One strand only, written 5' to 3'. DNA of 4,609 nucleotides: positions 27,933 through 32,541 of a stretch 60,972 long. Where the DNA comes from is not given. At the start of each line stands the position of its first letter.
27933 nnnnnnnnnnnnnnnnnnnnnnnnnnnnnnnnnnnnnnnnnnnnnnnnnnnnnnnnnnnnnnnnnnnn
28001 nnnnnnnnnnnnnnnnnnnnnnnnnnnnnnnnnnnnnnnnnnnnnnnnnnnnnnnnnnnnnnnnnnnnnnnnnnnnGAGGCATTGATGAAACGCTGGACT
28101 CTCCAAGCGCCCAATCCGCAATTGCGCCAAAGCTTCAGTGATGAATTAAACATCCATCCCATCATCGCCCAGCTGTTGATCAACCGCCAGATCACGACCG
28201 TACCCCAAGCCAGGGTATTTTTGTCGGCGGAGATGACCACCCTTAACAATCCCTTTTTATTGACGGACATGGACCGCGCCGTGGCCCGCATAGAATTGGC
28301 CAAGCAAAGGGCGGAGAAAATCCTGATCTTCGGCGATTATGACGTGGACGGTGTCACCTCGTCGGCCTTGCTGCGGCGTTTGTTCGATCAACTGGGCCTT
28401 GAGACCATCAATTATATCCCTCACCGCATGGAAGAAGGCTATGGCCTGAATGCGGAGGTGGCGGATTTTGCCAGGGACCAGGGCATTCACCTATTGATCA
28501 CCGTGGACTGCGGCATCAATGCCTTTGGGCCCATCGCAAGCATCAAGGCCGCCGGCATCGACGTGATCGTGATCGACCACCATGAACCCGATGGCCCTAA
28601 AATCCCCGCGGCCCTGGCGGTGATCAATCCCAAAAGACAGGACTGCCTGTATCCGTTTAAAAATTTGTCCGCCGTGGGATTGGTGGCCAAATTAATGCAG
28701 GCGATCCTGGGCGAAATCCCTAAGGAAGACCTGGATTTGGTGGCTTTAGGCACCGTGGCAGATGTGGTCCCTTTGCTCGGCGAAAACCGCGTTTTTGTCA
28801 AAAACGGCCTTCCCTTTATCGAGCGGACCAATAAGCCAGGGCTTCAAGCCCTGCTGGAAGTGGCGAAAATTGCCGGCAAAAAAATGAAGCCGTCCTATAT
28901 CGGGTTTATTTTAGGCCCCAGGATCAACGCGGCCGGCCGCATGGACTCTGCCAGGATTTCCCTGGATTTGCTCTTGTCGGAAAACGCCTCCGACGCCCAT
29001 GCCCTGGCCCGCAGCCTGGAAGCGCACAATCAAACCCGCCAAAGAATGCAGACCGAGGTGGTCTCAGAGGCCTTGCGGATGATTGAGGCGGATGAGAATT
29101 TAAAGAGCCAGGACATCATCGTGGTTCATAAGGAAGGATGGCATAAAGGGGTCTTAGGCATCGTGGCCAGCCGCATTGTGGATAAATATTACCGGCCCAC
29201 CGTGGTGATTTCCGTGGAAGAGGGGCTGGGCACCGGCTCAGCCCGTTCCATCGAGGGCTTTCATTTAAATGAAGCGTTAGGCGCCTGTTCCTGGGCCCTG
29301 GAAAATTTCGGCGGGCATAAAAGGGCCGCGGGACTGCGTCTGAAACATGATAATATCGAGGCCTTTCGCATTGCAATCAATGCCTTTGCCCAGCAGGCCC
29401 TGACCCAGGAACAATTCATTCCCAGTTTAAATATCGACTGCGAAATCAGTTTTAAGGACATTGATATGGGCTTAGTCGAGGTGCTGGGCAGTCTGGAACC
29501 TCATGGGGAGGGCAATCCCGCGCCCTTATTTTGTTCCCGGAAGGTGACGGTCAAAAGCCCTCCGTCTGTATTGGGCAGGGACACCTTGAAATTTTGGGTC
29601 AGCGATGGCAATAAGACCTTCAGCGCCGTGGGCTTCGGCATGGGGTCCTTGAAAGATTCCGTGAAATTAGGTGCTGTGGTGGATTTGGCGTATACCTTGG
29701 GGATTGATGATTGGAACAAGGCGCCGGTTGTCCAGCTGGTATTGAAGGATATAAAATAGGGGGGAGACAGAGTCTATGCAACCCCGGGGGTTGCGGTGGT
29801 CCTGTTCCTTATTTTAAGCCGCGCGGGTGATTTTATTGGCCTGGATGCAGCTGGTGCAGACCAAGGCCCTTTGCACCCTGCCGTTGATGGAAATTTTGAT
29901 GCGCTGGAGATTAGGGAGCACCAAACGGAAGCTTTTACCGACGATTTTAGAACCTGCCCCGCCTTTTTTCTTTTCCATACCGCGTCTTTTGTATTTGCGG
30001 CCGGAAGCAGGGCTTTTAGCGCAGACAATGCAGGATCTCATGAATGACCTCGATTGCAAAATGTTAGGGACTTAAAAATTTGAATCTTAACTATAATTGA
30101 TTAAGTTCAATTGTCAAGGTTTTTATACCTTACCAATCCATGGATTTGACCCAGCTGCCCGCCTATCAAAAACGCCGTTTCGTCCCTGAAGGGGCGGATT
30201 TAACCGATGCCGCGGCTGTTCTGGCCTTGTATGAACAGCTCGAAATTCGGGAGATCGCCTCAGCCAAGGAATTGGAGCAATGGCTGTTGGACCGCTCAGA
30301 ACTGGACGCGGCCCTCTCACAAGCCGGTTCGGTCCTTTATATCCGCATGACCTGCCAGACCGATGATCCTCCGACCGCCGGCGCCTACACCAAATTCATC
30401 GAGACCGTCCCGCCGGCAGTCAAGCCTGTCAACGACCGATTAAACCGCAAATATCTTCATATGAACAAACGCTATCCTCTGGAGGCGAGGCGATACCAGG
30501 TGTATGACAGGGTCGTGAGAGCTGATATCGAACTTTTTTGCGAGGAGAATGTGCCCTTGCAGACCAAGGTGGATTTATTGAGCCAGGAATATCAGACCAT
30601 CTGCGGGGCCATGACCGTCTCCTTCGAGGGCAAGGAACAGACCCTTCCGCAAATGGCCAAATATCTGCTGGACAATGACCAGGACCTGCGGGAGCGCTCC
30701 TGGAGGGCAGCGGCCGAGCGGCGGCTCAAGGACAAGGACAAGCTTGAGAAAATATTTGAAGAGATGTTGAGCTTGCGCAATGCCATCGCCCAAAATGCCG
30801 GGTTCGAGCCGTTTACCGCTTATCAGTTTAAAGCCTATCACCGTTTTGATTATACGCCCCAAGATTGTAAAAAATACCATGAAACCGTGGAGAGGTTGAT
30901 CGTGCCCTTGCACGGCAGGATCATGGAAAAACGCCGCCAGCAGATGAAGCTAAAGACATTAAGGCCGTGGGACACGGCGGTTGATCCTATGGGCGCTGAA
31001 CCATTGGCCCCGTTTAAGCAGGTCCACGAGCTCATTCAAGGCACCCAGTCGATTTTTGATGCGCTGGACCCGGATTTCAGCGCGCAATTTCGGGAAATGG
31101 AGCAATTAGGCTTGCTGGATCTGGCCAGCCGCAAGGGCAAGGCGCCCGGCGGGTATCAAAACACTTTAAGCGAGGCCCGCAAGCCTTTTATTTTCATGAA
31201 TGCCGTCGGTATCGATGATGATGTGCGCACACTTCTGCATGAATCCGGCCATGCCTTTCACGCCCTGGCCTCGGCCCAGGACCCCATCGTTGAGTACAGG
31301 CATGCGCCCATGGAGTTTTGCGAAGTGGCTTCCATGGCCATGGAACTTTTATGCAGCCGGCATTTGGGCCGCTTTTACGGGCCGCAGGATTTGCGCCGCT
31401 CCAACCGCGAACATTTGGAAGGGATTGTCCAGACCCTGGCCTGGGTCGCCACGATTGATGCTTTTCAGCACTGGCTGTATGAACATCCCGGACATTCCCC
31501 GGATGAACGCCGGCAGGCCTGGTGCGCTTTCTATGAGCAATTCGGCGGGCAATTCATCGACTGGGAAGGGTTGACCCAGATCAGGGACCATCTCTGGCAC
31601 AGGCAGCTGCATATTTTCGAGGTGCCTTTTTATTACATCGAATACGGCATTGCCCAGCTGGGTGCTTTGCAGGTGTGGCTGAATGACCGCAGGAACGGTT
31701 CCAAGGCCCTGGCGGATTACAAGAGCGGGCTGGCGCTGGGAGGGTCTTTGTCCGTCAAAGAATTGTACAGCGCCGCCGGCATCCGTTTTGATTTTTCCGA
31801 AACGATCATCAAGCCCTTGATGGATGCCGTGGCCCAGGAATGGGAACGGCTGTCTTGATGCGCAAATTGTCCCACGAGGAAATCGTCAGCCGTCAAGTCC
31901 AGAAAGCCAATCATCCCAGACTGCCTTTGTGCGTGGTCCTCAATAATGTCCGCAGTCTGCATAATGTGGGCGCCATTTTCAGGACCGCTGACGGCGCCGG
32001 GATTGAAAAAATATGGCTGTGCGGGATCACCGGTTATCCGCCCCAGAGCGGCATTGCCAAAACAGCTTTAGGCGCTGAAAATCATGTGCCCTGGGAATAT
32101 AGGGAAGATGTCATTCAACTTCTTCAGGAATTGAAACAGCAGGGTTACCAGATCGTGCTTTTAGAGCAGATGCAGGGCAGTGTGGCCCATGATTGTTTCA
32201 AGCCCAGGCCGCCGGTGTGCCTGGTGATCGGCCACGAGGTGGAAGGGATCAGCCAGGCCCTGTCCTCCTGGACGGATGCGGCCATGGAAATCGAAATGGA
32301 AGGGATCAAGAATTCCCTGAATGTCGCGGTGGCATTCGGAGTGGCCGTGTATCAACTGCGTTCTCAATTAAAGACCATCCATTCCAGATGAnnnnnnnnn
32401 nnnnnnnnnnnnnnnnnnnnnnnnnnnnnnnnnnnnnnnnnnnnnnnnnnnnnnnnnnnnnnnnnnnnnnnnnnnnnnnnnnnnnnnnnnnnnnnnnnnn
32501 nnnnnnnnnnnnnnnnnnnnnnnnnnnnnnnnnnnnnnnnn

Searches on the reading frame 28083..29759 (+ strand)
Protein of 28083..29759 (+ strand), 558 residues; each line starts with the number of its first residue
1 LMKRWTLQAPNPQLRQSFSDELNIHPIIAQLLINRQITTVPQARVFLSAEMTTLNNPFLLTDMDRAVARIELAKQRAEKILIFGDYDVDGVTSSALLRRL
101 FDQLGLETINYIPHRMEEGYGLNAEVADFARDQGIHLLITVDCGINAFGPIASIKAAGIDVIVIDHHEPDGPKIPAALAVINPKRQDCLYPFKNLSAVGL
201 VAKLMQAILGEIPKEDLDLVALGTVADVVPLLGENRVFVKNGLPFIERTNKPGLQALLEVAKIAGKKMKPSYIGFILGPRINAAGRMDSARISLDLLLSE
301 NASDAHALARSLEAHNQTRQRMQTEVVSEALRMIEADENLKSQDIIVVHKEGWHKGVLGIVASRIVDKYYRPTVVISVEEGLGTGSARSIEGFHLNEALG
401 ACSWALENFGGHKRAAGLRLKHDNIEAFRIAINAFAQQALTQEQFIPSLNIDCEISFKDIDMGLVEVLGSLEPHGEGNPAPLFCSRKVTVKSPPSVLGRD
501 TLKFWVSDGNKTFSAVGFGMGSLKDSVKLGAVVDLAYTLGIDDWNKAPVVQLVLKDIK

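Call 51: search_protein_families(library=pfam, proteins=[window:28083-29759:+], max_evalue=0.00001)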
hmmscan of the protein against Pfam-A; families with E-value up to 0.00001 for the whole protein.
window:28083-29759:+ (558 aa): 3 families
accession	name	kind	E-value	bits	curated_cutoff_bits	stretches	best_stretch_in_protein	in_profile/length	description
PF01368.27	DHH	-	3e-26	92.6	28.1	1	79-224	1-125/125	DHH family, N-terminal domain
PF17768.7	RecJ_OB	-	1.7e-25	89.6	27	1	451-556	1-107/107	RecJ OB domain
PF02272.25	DHHA1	-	5e-16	59.5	25.9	1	345-437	4-101/102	DHHA1 domain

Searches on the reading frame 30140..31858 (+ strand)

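Call 51: search_protein_families(library=pfam, proteins=[window:30140-31858:+], max_evalue=0.00001)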
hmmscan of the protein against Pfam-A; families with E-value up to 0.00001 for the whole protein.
window:30140-31858:+ (572 aa): 1 family
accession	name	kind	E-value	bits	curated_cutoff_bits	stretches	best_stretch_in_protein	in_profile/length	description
PF01432.26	Peptidase_M3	-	1.1e-47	163.8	27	1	178-558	5-453/457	Peptidase family M3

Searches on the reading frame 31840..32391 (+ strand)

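Call 51: search_protein_families(library=pfam, proteins=[window:31840-32391:+], max_evalue=0.00001)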
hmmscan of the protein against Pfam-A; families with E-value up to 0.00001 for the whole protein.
window:31840-32391:+ (183 aa): 1 family
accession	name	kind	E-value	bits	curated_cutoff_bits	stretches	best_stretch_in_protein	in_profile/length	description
PF00588.24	SpoU_methylase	-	2.6e-30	105.8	29.7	1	30-171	2-142/142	SpoU rRNA Methylase family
